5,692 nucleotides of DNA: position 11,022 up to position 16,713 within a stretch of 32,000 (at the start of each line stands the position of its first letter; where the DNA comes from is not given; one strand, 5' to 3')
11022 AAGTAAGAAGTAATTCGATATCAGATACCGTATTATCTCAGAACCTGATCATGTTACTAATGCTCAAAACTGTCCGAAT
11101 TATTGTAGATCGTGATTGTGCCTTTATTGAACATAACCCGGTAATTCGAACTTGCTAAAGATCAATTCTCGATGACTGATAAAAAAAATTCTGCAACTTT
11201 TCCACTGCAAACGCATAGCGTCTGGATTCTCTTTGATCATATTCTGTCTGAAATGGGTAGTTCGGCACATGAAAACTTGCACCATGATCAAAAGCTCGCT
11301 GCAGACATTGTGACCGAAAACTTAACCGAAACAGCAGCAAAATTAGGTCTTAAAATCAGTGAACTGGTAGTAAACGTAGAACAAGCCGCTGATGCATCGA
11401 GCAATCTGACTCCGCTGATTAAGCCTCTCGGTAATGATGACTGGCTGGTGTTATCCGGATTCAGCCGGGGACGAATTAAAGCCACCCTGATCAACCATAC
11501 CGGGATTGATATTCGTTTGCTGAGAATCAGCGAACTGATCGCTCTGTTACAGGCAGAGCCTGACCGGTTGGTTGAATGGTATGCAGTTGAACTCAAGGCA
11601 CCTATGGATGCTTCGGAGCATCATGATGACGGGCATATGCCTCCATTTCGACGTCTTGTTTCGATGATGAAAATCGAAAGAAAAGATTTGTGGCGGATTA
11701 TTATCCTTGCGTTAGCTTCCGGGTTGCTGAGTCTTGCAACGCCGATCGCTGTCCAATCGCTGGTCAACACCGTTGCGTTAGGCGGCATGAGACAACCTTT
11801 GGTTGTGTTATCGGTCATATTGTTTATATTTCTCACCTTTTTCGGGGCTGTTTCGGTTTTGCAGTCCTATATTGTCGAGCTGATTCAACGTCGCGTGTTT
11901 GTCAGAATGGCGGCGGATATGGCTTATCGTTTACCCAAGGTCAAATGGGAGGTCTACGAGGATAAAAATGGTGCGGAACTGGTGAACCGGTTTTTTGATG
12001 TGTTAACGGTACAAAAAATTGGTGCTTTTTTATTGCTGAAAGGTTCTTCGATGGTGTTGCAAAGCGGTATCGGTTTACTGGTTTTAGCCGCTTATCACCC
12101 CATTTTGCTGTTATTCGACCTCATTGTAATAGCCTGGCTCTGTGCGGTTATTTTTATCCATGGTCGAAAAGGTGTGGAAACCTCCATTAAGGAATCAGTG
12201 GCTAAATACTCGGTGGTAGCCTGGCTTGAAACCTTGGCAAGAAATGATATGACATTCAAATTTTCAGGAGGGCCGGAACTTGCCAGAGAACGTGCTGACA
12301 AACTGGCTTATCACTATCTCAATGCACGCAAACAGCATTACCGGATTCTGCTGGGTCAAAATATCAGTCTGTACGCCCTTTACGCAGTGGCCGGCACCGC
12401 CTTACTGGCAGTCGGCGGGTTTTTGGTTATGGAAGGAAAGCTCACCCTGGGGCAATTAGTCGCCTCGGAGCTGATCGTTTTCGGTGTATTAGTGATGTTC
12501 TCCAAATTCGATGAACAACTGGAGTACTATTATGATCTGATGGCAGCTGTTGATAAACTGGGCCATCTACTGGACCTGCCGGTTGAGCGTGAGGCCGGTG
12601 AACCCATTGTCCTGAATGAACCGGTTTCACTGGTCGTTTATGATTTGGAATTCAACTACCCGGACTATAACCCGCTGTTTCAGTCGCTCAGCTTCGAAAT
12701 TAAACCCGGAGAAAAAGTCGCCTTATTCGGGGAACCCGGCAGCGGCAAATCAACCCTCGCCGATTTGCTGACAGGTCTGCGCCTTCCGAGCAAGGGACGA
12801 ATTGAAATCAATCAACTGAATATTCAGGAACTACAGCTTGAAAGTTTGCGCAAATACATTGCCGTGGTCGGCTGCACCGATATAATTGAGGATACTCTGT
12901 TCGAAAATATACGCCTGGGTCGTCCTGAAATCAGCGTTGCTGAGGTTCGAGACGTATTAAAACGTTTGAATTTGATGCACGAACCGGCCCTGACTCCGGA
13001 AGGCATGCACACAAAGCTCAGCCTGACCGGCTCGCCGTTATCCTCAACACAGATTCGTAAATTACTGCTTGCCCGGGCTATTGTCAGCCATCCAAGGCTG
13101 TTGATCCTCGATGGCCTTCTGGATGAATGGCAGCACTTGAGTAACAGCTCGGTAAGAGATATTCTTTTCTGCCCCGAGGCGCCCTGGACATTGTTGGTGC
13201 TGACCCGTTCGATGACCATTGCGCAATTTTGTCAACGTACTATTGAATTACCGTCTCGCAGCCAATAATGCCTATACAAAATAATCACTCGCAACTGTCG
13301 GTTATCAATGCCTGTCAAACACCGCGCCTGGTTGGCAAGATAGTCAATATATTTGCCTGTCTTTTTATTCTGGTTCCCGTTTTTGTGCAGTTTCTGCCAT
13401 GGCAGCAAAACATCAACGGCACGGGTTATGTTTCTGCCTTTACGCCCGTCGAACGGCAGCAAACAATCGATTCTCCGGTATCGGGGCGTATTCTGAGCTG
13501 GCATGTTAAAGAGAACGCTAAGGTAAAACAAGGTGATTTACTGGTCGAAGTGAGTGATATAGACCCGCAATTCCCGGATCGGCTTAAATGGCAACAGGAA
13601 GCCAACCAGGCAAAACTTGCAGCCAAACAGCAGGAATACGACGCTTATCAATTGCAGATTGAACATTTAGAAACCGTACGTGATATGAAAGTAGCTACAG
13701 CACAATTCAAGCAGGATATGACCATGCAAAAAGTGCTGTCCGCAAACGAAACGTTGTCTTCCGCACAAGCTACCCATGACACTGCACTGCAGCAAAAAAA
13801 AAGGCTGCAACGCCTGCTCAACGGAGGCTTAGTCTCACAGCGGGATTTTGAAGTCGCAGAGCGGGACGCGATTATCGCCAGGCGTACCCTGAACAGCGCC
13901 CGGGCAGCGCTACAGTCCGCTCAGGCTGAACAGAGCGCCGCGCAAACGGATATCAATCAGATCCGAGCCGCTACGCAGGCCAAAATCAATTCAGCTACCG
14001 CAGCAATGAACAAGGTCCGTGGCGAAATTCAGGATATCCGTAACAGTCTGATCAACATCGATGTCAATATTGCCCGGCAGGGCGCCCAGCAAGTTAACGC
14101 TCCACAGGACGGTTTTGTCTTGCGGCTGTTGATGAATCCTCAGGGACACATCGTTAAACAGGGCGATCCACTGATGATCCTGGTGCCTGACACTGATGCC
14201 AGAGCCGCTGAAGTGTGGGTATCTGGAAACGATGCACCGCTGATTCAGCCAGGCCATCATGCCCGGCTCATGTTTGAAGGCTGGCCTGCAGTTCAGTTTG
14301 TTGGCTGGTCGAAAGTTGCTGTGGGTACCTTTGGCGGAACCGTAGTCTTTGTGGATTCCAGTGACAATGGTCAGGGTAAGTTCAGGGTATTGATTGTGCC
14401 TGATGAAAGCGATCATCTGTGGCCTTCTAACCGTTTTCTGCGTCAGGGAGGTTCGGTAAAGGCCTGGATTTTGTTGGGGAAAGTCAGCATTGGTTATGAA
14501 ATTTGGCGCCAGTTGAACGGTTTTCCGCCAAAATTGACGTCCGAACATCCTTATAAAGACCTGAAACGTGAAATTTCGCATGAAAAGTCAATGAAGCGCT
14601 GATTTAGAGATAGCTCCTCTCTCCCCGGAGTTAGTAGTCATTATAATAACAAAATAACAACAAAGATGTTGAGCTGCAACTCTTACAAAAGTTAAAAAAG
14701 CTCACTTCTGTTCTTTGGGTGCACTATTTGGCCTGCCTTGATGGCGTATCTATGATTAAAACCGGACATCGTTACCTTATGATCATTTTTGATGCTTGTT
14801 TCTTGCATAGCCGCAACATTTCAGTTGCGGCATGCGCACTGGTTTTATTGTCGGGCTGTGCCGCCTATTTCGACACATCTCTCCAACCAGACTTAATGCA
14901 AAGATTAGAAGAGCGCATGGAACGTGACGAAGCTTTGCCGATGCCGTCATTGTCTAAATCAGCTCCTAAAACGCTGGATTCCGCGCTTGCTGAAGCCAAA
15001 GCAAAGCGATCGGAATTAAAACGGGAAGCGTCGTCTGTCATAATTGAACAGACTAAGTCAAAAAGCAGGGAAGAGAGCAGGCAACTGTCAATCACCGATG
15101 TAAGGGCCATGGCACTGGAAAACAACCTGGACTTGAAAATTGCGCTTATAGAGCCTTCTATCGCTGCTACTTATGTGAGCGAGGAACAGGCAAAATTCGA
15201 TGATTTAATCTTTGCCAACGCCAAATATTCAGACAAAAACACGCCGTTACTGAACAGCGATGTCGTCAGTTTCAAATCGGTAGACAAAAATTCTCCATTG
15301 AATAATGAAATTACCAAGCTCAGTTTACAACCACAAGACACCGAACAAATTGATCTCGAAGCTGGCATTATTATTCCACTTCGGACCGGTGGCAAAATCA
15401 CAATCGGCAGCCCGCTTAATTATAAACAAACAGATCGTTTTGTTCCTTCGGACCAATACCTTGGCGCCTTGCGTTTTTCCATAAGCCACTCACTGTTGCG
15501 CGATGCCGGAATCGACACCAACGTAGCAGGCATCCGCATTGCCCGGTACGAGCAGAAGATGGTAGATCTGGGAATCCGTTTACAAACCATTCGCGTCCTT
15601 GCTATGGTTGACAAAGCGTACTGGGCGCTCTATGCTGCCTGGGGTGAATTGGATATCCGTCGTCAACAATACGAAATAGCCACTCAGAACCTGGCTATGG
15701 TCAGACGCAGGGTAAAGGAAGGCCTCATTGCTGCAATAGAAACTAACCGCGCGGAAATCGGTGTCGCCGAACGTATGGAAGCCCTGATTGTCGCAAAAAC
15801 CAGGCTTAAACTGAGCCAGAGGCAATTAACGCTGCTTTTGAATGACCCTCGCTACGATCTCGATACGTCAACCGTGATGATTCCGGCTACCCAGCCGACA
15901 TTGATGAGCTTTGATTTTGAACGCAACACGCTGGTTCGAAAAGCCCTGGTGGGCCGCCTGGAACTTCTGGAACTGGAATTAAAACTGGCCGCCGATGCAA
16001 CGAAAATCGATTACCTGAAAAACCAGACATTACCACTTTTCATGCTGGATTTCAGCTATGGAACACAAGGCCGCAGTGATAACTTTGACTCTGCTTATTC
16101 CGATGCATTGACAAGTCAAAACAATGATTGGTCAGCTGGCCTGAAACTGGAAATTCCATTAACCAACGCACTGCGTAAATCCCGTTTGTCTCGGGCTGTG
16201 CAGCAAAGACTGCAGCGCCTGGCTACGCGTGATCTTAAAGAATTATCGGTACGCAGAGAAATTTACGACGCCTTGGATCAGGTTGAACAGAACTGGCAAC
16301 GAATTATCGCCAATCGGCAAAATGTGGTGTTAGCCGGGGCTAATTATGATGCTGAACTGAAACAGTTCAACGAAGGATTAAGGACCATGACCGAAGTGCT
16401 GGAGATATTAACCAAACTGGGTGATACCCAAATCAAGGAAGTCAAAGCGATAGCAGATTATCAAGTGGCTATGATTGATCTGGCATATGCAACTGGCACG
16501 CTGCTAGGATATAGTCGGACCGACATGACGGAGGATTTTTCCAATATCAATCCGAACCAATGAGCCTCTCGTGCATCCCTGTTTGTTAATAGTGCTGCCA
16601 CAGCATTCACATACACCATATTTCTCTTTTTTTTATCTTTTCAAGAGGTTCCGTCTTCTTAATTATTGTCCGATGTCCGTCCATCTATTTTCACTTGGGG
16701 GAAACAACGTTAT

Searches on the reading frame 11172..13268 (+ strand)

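Call 8: search_protein_families(library=pfam, proteins=[window:11172-13268:+])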
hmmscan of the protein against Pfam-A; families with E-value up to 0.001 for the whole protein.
window:11172-13268:+ (698 aa): 3 families
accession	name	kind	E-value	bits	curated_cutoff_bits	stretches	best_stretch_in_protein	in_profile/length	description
PF00005.33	ABC_tran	-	8.5e-23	81.9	25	1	504-647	2-133/137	ABC transporter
PF00664.28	ABC_membrane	-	1.6e-09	38.3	28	1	176-433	4-264/274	ABC transporter transmembrane region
PF13555.12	AAA_29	-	0.0002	21.5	27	1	503-548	12-56/61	P-loop containing region of AAA domain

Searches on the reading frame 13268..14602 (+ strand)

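Call 8: search_protein_families(library=pfam, proteins=[window:13268-14602:+])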
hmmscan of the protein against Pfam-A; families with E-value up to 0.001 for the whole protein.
window:13268-14602:+ (444 aa): 4 families
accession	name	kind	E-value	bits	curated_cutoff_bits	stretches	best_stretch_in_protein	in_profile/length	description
PF13437.12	HlyD_3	-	4.4e-13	50.3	22.2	1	276-337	2-62/106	HlyD family secretion protein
PF13533.13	Biotin_lipoyl_2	-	1.7e-12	47.3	29.8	1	66-94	2-30/32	Biotin-lipoyl like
PF16576.10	HlyD_D23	-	2.1e-06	27.6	30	0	215-346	56-179/214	Barrel-sandwich domain of CusB or HlyD membrane-fusion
PF00364.28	Biotin_lipoyl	-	1.5e-05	25.1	22.1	0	67-94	45-72/73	Biotin-requiring enzyme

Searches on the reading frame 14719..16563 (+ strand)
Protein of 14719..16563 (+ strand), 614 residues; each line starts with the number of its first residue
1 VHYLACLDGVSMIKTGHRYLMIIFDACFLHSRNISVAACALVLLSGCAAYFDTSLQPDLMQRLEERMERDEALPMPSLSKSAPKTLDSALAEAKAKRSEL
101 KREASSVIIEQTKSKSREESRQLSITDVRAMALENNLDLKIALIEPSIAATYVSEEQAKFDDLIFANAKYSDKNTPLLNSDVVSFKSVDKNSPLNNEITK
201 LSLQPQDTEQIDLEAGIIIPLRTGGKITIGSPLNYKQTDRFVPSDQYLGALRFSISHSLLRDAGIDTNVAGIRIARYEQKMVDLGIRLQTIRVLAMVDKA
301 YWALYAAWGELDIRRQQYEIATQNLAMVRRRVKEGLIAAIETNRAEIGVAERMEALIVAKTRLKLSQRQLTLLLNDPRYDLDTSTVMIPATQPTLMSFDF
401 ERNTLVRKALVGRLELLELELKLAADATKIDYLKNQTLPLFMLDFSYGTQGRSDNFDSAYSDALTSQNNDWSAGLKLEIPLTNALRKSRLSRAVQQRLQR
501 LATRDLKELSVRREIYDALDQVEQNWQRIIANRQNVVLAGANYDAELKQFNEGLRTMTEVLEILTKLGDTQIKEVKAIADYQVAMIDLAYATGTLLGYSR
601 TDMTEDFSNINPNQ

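Call 8: search_protein_families(library=pfam, proteins=[window:14719-16563:+])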
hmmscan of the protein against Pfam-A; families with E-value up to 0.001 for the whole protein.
window:14719-16563:+ (614 aa): 2 families
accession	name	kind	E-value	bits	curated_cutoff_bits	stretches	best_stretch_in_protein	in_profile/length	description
PF02321.23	OEP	-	4.4e-30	105.3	22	2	404-593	3-187/187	Outer membrane efflux protein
PF25159.1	DUF7826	-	0.00035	20.8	27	1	474-548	37-108/147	Repeat of unknown function (DUF7826)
